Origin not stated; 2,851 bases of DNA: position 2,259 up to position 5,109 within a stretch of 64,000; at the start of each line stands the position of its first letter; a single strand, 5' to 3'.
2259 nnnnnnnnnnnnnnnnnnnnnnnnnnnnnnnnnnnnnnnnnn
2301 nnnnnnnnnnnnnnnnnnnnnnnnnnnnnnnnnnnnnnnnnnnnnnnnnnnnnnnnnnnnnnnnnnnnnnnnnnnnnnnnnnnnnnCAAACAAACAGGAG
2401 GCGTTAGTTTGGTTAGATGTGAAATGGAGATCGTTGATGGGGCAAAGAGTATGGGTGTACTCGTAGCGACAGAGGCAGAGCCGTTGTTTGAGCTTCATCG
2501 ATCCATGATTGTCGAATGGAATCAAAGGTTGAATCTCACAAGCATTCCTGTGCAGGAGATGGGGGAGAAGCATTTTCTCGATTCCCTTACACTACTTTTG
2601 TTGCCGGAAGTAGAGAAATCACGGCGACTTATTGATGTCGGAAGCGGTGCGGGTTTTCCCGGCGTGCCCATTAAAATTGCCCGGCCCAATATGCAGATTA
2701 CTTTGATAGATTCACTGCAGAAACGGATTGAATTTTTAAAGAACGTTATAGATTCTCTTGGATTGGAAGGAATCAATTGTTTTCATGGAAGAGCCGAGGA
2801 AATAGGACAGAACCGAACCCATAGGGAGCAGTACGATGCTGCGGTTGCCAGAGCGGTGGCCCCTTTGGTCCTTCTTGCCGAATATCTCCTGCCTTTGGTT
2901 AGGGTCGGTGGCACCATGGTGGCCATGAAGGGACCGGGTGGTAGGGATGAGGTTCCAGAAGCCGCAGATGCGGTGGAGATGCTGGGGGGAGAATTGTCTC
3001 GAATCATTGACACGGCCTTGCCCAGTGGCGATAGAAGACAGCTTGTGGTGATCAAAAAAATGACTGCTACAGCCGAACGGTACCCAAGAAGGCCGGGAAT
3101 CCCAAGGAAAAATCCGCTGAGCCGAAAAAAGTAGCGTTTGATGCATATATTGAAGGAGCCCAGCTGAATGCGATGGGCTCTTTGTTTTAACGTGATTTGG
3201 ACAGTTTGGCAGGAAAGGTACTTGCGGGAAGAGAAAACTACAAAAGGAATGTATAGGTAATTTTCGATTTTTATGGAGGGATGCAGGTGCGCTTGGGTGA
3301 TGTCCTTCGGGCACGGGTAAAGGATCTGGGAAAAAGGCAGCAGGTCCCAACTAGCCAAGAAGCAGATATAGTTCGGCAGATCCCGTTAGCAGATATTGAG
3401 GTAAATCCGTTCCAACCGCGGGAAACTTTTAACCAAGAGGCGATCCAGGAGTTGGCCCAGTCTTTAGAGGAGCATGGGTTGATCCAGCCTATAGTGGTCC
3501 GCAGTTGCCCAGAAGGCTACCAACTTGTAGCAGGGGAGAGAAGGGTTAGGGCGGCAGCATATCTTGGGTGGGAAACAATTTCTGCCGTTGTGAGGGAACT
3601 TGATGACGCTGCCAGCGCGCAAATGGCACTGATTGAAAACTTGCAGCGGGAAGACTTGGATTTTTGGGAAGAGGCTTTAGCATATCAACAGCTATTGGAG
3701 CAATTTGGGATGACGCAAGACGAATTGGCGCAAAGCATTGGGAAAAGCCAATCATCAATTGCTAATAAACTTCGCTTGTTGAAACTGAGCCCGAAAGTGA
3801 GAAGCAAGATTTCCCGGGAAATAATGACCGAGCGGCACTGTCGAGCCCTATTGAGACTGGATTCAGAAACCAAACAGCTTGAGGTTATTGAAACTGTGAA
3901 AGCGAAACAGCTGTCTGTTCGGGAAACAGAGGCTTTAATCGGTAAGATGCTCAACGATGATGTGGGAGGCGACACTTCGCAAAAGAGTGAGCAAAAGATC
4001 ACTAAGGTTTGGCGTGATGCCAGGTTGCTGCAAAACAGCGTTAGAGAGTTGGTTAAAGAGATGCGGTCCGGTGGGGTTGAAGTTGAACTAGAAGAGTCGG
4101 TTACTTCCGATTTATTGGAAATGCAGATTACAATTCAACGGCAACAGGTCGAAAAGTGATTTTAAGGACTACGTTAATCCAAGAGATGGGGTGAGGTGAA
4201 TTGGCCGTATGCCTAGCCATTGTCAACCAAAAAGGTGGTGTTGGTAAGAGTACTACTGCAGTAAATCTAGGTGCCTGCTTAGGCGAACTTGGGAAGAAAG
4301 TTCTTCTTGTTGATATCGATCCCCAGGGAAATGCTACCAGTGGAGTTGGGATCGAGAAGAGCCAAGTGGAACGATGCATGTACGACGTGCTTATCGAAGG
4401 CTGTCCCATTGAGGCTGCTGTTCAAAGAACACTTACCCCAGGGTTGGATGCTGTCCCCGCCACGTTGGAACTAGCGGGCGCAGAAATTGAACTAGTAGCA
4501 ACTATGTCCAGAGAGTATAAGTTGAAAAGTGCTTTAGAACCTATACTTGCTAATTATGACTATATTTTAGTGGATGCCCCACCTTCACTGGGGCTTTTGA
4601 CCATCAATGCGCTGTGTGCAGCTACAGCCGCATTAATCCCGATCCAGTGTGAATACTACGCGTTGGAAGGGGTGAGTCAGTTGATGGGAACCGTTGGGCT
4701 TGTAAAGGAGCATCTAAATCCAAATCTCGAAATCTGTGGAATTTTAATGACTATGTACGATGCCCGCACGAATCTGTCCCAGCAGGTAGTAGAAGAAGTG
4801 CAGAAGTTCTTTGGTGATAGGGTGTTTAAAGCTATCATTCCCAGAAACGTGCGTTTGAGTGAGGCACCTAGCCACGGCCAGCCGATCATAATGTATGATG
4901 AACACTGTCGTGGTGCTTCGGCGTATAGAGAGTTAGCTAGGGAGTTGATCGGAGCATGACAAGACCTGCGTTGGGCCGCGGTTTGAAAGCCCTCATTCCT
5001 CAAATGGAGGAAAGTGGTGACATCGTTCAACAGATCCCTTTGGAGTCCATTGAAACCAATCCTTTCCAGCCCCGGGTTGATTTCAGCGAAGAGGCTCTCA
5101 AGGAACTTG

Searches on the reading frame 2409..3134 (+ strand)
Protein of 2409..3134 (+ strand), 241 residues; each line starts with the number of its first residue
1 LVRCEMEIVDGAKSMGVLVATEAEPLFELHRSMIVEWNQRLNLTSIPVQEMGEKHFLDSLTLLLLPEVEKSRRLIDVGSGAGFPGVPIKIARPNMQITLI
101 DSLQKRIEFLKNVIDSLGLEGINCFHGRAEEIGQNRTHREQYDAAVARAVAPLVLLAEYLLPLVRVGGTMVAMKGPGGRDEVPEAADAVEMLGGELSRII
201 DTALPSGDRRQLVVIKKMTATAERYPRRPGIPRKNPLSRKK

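Call 4: search_protein_families(library=ncbifam, proteins=[window:2409-3134:+], max_evalue=0.00001)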
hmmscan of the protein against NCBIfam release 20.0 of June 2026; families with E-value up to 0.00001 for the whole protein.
window:2409-3134:+ (241 aa): 3 families
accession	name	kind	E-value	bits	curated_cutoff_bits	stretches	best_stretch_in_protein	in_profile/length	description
TIGR00138.1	rsmG_gidB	equivalog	1.1e-48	165.3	99.5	1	31-217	5-183/183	16S rRNA (guanine(527)-N(7))-methyltransferase RsmG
NF006138.0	PRK08287.1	equivalog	2.4e-06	27.5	210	1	67-129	28-90/189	decarboxylating cobalt-precorrin-6B (C(15))-methyltransferase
TIGR02469.1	CbiT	equivalog_domain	3.3e-06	27.4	78.3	1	67-171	16-119/124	precorrin-6Y C5,15-methyltransferase (decarboxylating) subunit CbiT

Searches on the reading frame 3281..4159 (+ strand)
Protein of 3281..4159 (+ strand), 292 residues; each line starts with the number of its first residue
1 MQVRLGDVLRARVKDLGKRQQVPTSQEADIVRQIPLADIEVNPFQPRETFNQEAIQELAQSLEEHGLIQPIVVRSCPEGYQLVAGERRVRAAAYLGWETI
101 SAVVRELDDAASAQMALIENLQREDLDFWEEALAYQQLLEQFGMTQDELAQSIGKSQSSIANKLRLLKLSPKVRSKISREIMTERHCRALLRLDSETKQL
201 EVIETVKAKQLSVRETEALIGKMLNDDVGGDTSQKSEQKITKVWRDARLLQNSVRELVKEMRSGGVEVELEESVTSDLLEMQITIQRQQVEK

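Call 4: search_protein_families(library=ncbifam, proteins=[window:3281-4159:+], max_evalue=0.00001)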
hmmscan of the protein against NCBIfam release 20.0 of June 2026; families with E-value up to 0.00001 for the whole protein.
window:3281-4159:+ (292 aa): 6 families
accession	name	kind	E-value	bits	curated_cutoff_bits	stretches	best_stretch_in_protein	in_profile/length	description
TIGR04285.1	nucleoid_noc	exception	9.6e-94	313.5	315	1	31-286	2-254/255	nucleoid occlusion protein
TIGR00180.1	parB_part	domain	2.5e-55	187.1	58.45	1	31-205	5-184/186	ParB/RepB/Spo0J family partition protein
TIGR03734.1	PRTRC_parB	hypoth_equivalog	1.7e-32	112.7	278.6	1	44-224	6-190/555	PRTRC system ParB family protein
TIGR03454.1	partition_RepB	equivalog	7.5e-20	71.5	201.5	1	26-168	59-202/325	plasmid partitioning protein RepB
NF010406.0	PRK13832.1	subfamily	7.5e-14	51.2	640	1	41-210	14-186/578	plasmid partitioning protein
NF010440.0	PRK13866.1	equivalog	5.2e-13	48.8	522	1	54-150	89-186/336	plasmid partitioning protein RepB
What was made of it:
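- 3281..4159 (+): noc-like ParB paralogue, predicted not to bind these sites. The nucleoid_noc model scores 313.5 bits, just under its cut-off of 315 (call 4).
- Checked: The gene context is as stated (call 4): noc-like 3281-4159, soj 4201-4959, spo0J 4956-5813, larB 5830-6582, larC, and yyaC 8002-8712 on the minus strand.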

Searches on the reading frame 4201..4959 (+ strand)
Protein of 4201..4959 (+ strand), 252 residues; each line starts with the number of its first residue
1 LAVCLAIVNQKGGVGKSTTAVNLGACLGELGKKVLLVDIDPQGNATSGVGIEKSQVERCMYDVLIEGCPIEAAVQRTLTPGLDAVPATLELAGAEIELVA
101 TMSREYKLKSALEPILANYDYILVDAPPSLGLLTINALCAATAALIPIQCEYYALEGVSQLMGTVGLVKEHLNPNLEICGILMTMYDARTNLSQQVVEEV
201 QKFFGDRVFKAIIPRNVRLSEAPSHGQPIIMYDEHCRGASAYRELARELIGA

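Call 4: search_protein_families(library=ncbifam, proteins=[window:4201-4959:+], max_evalue=0.00001)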
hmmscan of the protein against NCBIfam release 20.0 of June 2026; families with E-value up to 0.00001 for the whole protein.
window:4201-4959:+ (252 aa): 21 families
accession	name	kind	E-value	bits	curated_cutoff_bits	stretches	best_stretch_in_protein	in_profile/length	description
TIGR03453.1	partition_RepA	equivalog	1.3e-30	106.5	348.45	1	5-225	107-346/387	plasmid partitioning protein RepA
NF041546.1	ParA_partition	equivalog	1.1e-28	100.2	180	2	5-53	2-50/203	ParA family partition ATPase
TIGR01969.1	minD_arch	subfamily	2.1e-27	95.9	201.75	1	5-251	3-232/251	cell division ATPase MinD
NF041283.1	PrgP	equivalog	3e-26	92.4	400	1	4-223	4-232/297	ParA superfamily DNA segregation protein PrgP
TIGR01968.1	minD_bact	equivalog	7.5e-21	74.6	212.9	1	5-251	4-238/261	septum site-determining protein MinD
NF010443.0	PRK13869.1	subfamily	3e-19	69.1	446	1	5-222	124-360/405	plasmid-partitioning protein RepA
TIGR03371.1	cellulose_yhjQ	equivalog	3.1e-17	62.9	157.85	1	5-247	4-239/246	cellulose biosynthesis protein BcsQ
NF010259.0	PRK13705.1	equivalog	2.4e-16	59.7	725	1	3-213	107-332/388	plasmid-partitioning protein SopA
TIGR01287.1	nifH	equivalog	1.7e-13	50.5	394.35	1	9-67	6-62/275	nitrogenase iron protein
NF009701.0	PRK13230.1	subfamily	7.4e-11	41.6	350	1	8-53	6-51/291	nitrogenase reductase-like protein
NF033200.1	F430_CfbC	exception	2.1e-10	40.4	402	1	9-47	6-44/260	Ni-sirohydrochlorin a,c-diamide reductive cyclase ATP-dependent reductase subunit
TIGR01007.1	eps_fam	subfamily_domain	4.4e-10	39.4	108.05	1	5-137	20-145/204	polysaccharide biosynthesis tyrosine autokinase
NF041136.1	MrpORP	equivalog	2.6e-07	30.2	450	1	5-45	8-48/365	iron-sulfur cluster carrier protein MrpORP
TIGR01281.1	DPOR_bchL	equivalog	2.8e-07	30.2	345.15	1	8-47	5-44/268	ferredoxin:protochlorophyllide reductase (ATP-dependent) iron-sulfur ATP-binding protein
NF008669.0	PRK11670.1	equivalog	8.7e-07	28.1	348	0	5-44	110-149/369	iron-sulfur cluster carrier protein ApbC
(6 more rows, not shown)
